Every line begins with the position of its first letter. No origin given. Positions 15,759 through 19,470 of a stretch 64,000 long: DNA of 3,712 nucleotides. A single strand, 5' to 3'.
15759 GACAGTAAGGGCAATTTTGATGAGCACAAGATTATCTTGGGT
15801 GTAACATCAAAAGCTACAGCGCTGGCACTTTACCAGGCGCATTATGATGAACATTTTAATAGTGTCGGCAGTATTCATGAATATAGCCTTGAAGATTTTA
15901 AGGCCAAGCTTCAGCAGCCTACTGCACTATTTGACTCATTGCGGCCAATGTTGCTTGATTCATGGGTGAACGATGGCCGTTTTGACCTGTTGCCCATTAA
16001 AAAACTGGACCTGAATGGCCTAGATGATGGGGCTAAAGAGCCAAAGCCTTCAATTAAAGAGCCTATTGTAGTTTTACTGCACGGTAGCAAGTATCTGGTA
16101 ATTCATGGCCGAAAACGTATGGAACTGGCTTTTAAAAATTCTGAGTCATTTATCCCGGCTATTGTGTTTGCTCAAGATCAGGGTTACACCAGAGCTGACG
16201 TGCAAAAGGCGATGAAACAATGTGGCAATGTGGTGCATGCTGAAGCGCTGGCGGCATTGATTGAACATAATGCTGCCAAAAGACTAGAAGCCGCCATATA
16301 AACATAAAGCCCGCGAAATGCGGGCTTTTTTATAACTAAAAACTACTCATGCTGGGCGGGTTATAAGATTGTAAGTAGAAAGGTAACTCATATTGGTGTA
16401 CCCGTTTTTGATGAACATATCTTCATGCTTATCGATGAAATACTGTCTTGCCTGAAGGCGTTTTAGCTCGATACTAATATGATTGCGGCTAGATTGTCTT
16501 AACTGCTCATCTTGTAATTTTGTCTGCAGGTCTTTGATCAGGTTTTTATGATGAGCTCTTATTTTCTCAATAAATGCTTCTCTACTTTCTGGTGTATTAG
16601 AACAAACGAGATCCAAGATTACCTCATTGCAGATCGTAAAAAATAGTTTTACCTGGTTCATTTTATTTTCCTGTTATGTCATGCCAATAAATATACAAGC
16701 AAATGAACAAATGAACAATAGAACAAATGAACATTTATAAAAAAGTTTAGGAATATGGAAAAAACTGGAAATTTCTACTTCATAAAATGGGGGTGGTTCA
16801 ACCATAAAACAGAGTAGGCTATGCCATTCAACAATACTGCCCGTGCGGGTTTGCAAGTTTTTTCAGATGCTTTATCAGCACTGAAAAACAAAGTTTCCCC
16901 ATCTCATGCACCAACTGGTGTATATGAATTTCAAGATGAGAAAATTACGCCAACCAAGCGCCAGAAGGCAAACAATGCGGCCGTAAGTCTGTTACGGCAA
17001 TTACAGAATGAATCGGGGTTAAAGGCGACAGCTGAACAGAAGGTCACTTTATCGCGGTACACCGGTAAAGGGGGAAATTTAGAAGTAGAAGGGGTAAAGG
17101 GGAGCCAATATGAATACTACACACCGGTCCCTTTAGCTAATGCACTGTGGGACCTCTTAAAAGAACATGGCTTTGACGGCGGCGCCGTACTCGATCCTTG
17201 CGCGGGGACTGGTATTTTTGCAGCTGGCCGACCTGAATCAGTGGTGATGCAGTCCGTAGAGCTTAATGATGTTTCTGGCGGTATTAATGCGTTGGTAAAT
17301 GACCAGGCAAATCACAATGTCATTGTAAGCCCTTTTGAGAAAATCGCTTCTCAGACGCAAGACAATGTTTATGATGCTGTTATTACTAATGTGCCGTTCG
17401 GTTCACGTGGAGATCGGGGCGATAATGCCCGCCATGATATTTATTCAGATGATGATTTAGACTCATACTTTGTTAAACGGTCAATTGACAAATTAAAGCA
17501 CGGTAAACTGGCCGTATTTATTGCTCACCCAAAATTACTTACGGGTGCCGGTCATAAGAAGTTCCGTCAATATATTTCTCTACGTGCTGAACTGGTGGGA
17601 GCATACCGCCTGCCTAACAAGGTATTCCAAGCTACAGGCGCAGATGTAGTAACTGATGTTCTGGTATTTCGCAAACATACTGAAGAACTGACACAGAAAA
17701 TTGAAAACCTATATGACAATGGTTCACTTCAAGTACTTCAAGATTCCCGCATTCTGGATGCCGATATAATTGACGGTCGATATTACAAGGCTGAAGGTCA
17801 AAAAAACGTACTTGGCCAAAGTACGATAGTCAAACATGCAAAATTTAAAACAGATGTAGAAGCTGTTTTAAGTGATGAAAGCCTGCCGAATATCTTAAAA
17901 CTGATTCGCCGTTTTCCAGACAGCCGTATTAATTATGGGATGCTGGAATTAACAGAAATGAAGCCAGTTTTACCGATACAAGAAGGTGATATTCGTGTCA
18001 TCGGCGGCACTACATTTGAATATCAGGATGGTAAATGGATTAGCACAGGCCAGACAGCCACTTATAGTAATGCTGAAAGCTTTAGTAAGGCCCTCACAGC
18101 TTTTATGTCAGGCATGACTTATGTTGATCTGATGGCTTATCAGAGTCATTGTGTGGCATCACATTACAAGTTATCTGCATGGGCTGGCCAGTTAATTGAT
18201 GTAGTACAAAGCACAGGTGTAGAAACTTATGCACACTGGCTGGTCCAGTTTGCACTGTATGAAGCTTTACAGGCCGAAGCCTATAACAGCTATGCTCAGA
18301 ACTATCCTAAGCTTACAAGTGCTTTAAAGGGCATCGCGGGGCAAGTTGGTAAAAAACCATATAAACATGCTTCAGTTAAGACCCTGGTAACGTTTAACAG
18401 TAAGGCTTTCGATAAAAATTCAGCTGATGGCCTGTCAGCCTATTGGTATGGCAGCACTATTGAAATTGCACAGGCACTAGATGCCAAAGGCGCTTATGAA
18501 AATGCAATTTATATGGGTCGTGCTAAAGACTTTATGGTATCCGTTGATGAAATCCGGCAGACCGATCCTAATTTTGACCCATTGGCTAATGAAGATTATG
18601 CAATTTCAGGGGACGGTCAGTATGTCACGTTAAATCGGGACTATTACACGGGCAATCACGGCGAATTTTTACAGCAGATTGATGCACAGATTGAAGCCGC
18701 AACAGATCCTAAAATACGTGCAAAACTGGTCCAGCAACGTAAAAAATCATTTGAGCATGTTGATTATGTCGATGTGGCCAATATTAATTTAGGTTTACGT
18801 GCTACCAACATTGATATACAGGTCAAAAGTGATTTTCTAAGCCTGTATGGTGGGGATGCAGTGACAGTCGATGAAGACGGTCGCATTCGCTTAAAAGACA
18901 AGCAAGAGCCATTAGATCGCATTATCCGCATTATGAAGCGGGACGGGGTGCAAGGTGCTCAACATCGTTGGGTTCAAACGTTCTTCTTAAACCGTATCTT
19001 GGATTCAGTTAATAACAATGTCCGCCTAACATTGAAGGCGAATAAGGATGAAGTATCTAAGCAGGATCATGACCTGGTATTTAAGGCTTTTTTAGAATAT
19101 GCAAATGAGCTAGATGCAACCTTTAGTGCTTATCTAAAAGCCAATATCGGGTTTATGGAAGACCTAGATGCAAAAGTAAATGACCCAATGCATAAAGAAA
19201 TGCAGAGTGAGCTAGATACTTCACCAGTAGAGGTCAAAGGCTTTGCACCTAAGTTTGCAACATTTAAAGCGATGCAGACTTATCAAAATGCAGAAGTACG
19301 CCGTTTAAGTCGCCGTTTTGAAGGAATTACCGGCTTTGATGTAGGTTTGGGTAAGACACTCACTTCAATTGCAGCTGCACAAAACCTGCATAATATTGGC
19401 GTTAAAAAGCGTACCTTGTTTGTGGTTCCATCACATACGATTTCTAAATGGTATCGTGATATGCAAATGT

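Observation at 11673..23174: Late-expressed block of giant proteins next to the portal: a Dar-like / polyvalent-protein counter-defence cargo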

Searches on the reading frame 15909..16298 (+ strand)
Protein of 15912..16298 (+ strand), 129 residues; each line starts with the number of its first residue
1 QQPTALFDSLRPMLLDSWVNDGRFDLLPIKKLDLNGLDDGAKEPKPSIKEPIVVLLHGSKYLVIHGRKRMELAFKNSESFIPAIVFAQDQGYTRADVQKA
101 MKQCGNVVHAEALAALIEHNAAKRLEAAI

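Call 33: search_protein_families(library=pfam, proteins=[window:15912-16298:+], max_evalue=10)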
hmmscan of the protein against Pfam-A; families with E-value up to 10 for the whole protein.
window:15912-16298:+ (129 aa): 1 family
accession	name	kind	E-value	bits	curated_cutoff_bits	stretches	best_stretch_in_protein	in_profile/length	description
PF00627.37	UBA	-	0.021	15.1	22.4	1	89-109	11-32/37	UBA/TS-N domain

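Call 44: search_solved_structures(query=A1, max_evalue=10, show_alignments=3)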
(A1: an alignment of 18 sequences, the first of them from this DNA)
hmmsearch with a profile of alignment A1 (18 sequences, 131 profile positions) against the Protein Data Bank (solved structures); distinct sequences matched with E-value up to 10: 14.
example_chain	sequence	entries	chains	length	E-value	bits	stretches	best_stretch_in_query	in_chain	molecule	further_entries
4umk_A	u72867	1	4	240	0.012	18.6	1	36-94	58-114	PROBABLE CHROMOSOME-PARTITIONING PROTEIN PARB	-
7bnr_A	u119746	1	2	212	0.013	18.6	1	31-91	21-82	ParB family protein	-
7bnk_A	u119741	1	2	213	0.014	18.4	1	32-91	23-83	ParB family protein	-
7o0n_A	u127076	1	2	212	0.02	17.9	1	32-91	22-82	ParB family protein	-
7ng0_A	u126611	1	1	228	0.06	16.4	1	46-119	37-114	Nucleoid occlusion protein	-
7nfu_A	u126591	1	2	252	0.079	16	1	46-119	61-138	Nucleoid occlusion protein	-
6sdk_A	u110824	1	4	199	0.089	15.8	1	29-92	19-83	Stage 0 sporulation protein J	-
7ol9_A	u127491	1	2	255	0.14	15.2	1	48-119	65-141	Nucleoid occlusion protein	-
7a0r_L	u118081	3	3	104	0.15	15.1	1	68-124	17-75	50S ribosomal protein L18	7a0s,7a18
4v49_BM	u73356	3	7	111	0.18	14.8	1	68-124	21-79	50S ribosomal protein L18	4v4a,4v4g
1nwx_M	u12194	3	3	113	0.19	14.8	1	68-124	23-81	ribosomal protein L18 | 50S ribosomal protein L18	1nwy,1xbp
1nkw_M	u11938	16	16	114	0.19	14.7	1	68-124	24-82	50S ribosomal protein L18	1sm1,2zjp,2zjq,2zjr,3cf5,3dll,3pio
5dm6_L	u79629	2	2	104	0.65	13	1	70-124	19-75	50S ribosomal protein L18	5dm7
5uje_A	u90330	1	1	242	1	12.4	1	33-84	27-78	SbnI protein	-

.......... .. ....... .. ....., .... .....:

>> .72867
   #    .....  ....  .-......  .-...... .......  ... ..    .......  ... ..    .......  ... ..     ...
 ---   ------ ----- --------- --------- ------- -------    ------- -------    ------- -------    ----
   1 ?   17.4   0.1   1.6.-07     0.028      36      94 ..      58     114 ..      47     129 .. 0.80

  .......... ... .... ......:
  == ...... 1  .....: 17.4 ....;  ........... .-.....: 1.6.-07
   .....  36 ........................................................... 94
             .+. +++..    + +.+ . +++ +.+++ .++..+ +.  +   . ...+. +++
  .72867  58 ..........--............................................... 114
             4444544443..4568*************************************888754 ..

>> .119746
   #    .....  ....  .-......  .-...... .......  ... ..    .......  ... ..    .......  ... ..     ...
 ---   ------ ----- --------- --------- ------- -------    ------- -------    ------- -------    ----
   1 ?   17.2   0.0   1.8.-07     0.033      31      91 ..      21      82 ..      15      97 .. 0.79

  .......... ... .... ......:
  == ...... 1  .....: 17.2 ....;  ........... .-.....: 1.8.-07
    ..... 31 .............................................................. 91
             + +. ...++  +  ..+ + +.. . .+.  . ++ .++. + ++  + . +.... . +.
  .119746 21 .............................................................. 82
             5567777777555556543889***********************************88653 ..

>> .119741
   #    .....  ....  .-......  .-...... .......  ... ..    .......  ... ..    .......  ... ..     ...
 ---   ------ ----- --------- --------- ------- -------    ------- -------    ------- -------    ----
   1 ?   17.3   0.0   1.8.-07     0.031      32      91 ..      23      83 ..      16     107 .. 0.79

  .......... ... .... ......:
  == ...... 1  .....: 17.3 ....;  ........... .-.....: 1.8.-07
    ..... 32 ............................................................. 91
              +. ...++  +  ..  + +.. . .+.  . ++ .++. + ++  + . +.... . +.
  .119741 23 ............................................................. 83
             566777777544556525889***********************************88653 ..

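Call 58: predict_structure(alignment_id=A1)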
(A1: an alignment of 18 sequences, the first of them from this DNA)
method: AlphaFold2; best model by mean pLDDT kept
length: 130 residues; sequences in the alignment: 18
mean_pLDDT: 81.0   pTM: 0.72
mean pLDDT of the five models: 81.0, 80.0, 79.9, 79.4, 78.8
residues with pLDDT >= 90: 50; 70-90: 56; 50-70: 2; < 50: 22
segments of 3 or more residues with pLDDT < 50: 1-22
pLDDT, mean of each block of 10 residues (from residue 1): 44 43 74 87 86 90 92 94 91 89 87 90 87
secondary structure, 60 per line:
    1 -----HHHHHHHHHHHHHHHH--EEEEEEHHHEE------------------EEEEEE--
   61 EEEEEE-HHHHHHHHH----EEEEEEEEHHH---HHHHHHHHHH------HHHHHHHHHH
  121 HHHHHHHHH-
elements in order: H6-21 E24-29 E53-58 E61-66 H68-76 E81-88 H95-104 H111-129

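Call 62: fold_search(model_id=the predicted structure, library=pdb)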
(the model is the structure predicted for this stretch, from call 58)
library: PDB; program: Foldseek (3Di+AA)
matches with E <= 10: 123; with E <= 0.001: 0
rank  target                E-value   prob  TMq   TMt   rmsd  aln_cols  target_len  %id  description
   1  7ng0                  1.5e-03  0.99  0.36  0.24  11.8       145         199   19  Crystal structure of N- and C-terminally truncated Geobacillus thermoleovorans nucleoid occlusion protein Noc (released 2021-02-17)
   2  7nfu_B                1.5e-03  0.93  0.31  0.20  11.5       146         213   18  Crystal structure of C-terminally truncated Geobacillus thermoleovorans nucleoid occlusion protein Noc (released 2021-02-17)
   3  7bnk_B                1.9e-03  0.99  0.33  0.23   7.1       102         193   20  Crystal structure of ParB from Myxococcus xanthus bound to CDP and Monothiophosphate (released 2021-09-08)
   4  7bm8_A                2.1e-03  1.00  0.37  0.28  11.1       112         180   15  Crystal structure of the C-terminally truncated chromosome-partitioning protein ParB from Caulobacter crescentus compl (released 2021-04-28)
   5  7nfu_A                2.1e-03  0.89  0.32  0.21  11.2       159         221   16  Crystal structure of C-terminally truncated Geobacillus thermoleovorans nucleoid occlusion protein Noc (released 2021-02-17)
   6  7bnk_A                2.4e-03  1.00  0.35  0.24   7.0       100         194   21  Crystal structure of ParB from Myxococcus xanthus bound to CDP and Monothiophosphate (released 2021-09-08)
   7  6nr6_A                2.6e-03  1.00  0.38  0.21   4.2        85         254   20  Crystal Structure of Staphylococcus pseudintermedius SbnI in complex with ADP (released 2019-06-19)
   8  7bnr_A                2.8e-03  1.00  0.35  0.25   6.6        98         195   21  Crystal structure of a ParB Q52A mutant from Myxococcus xanthus bound to CTPyS (released 2021-09-08)
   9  6ryk_B                2.9e-03  0.96  0.36  0.36  12.3       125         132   18  Crystal structure of the ParB-like protein PadC (released 2020-01-22)
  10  5ujd_A                3.1e-03  1.00  0.38  0.20   4.4        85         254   22  SbnI from Staphylococcus pseudintermedius (released 2018-01-24)
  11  7bnr_B                3.8e-03  1.00  0.35  0.24  10.4       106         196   20  Crystal structure of a ParB Q52A mutant from Myxococcus xanthus bound to CTPyS (released 2021-09-08)
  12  7o0n_A                4.7e-03  0.99  0.34  0.23  11.1       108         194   20  Crystal structure of a ParB E93A mutant from Myxococcus xanthus bound to CDP and monothiophosphate (released 2021-09-15)
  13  6sdk_B                5.3e-03  1.00  0.41  0.28   8.4       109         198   16  Crystal structure of bacterial ParB dimer bound to CDP (released 2019-10-23)
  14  6ryk_A                6.5e-03  0.91  0.36  0.36  12.3       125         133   18  Crystal structure of the ParB-like protein PadC (released 2020-01-22)
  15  5uje                  1.1e-02  1.00  0.35  0.20   4.3        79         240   20  SbnI with C-terminal truncation from Staphylococcus aureus (released 2018-01-24)
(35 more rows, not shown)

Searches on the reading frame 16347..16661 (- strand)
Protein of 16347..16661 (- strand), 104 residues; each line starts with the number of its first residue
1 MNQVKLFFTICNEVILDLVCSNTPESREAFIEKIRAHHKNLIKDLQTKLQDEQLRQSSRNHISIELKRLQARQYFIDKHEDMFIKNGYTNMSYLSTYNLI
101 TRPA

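Call 33: search_protein_families(library=pfam, proteins=[window:16347-16661:-], max_evalue=10)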
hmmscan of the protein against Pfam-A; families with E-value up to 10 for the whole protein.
window:16347-16661:- (104 aa): 1 family
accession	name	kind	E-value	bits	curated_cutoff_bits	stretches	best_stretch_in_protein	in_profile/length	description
PF09886.14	DUF2113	-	0.071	12.9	27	1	37-84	82-131/183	Uncharacterized protein conserved in archaea (DUF2113)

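Call 50: search_protein_families(library=phrogs, proteins=[window:16347-16661:-], max_evalue=0.001)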
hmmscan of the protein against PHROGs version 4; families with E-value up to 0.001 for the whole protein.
window:16347-16661:- (104 aa): 0 families

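Call 82: search_protein_families(library=ncbifam, proteins=[window:16347-16661:-], max_evalue=0.01)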
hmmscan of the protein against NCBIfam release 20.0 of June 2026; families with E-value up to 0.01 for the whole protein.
window:16347-16661:- (104 aa): 1 family
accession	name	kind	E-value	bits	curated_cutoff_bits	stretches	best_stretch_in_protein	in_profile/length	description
NF004579.0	PRK05925.1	equivalog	0.0023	17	665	1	15-50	45-80/440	aspartate kinase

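Call 98: search_protein_families(library=padloc, proteins=[window:16347-16661:-], max_evalue=0.001)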
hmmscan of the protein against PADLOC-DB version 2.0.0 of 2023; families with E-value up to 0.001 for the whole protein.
window:16347-16661:- (104 aa): 0 families

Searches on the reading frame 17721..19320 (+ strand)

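Call 33: search_protein_families(library=pfam, proteins=[window:17721-19320:+], max_evalue=10)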
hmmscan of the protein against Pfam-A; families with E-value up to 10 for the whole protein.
window:17721-19320:+ (533 aa): 2 families
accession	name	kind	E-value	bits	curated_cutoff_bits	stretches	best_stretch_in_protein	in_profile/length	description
PF15846.10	DUF4720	-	0.11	12.8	27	1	416-473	40-96/96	Domain of unknown function (DUF4720)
PF18546.6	MetOD1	-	0.36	11.3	23.8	1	420-471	23-74/142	Methanogen output domain 1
